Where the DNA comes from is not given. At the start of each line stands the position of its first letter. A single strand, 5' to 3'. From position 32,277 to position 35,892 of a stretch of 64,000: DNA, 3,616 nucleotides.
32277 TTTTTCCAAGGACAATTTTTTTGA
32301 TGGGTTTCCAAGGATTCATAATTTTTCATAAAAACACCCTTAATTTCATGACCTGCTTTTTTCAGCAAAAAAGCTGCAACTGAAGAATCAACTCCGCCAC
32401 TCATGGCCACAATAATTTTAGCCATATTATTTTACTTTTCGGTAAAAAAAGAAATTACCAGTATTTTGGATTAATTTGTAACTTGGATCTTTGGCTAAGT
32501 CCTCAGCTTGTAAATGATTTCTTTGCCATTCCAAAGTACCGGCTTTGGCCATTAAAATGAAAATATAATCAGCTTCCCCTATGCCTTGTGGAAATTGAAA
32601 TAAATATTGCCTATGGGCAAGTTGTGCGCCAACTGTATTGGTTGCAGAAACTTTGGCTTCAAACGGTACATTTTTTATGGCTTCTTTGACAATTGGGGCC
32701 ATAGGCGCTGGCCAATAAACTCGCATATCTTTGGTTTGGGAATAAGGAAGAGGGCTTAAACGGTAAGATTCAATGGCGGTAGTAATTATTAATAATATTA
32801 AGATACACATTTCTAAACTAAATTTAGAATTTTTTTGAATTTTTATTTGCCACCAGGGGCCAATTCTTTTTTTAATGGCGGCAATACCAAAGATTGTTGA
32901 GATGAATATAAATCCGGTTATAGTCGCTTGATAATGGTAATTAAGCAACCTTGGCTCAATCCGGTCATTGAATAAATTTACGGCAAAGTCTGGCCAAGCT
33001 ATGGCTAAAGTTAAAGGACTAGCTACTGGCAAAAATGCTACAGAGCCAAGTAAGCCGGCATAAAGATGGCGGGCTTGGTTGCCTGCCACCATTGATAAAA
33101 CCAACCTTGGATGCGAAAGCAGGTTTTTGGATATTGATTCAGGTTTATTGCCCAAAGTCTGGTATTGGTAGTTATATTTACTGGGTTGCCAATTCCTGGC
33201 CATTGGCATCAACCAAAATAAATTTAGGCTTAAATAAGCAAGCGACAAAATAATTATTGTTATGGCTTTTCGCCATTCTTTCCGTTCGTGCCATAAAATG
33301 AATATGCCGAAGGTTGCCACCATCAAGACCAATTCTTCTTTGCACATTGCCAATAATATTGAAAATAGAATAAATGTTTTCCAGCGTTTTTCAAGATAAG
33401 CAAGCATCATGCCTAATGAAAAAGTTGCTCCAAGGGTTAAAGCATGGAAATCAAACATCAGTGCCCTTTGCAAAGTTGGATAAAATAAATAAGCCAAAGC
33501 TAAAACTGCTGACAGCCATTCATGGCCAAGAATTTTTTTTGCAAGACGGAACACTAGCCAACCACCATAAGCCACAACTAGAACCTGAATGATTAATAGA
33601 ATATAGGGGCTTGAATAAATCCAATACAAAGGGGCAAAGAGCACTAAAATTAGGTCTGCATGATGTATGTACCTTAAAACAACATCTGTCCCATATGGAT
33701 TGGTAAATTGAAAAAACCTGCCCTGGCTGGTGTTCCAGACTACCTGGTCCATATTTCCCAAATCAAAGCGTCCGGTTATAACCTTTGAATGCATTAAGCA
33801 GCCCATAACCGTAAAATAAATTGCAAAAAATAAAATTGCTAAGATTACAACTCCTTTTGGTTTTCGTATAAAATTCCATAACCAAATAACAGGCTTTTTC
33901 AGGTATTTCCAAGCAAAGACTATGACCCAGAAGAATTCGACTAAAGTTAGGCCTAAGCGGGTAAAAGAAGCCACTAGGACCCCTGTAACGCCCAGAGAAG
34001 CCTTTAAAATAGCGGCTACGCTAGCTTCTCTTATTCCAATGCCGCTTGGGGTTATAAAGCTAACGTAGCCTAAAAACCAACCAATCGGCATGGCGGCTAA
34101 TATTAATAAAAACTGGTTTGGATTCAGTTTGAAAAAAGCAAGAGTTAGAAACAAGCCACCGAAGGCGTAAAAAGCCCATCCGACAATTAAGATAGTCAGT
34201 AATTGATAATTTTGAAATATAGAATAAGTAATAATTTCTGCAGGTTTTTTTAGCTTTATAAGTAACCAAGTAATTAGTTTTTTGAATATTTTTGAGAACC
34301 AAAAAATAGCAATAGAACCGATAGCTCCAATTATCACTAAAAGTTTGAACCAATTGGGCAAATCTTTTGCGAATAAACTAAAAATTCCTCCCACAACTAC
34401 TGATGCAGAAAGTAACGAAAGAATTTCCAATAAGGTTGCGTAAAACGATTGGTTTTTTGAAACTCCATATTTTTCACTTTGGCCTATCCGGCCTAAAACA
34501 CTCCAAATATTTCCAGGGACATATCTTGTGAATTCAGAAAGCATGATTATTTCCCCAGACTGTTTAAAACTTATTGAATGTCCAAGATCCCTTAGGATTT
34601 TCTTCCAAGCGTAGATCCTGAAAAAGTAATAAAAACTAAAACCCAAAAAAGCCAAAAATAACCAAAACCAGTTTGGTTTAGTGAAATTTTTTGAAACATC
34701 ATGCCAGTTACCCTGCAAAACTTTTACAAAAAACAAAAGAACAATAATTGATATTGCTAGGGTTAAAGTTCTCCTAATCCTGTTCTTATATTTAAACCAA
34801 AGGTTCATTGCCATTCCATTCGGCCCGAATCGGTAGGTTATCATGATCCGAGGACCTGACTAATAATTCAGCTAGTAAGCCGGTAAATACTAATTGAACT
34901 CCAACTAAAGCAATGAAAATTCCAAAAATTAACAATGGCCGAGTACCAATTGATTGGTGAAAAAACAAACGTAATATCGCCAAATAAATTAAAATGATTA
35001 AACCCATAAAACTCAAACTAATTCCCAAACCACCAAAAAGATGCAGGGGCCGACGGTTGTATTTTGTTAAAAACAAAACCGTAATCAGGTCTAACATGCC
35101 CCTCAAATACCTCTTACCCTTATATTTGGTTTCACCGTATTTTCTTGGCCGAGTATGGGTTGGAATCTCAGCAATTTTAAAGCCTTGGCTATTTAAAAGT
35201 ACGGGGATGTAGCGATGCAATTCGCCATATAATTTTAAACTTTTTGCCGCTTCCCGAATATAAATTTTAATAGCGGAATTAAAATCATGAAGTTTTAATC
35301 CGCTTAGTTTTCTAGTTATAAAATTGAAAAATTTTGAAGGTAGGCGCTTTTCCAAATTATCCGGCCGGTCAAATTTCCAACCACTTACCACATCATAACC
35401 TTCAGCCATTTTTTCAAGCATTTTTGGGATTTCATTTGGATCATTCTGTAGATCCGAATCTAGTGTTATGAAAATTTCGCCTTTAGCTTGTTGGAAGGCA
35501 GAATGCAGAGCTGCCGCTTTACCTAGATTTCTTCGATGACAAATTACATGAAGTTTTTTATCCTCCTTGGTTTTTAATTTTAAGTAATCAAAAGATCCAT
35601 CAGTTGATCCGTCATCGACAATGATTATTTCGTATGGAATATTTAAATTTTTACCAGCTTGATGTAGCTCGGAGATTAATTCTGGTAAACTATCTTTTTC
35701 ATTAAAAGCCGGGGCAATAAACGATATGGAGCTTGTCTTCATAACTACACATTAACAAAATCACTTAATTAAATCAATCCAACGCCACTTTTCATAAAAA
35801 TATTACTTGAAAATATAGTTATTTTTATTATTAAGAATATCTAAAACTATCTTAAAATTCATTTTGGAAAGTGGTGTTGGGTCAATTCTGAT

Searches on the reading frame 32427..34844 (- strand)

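Call 59: search_protein_families(library=pfam, proteins=[window:32427-34844:-], max_evalue=0.0001)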
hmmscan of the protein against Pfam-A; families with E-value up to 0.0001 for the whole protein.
window:32427-34844:- (805 aa): 2 families
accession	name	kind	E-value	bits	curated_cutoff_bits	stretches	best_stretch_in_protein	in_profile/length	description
PF09852.15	DUF2079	-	9.6e-61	206.7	28.2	1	355-764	5-422/459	Predicted membrane protein (DUF2079)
PF03706.18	LPG_synthase_TM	-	6.9e-16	59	33.4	1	28-295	4-287/302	Lysylphosphatidylglycerol synthase TM region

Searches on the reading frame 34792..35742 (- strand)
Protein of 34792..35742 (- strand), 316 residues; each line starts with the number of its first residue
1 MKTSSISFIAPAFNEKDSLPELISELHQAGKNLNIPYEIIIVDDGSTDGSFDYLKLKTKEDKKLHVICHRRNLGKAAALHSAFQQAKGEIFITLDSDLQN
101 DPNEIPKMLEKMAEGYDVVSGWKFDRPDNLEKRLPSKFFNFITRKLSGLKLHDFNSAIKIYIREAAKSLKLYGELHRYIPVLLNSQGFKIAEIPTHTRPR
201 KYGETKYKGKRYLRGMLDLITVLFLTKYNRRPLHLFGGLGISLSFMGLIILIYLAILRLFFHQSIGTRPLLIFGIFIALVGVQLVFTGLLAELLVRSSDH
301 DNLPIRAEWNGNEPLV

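Call 60: search_protein_families(library=pfam, proteins=[window:34792-35742:-], max_evalue=0.0001)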
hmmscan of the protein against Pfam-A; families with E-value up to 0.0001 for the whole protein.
window:34792-35742:- (316 aa): 1 family
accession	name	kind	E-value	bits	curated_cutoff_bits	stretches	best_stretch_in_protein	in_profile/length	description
PF00535.33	Glycos_transf_2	-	2.2e-32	112.8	23.3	1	7-168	1-166/168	Glycosyl transferase family 2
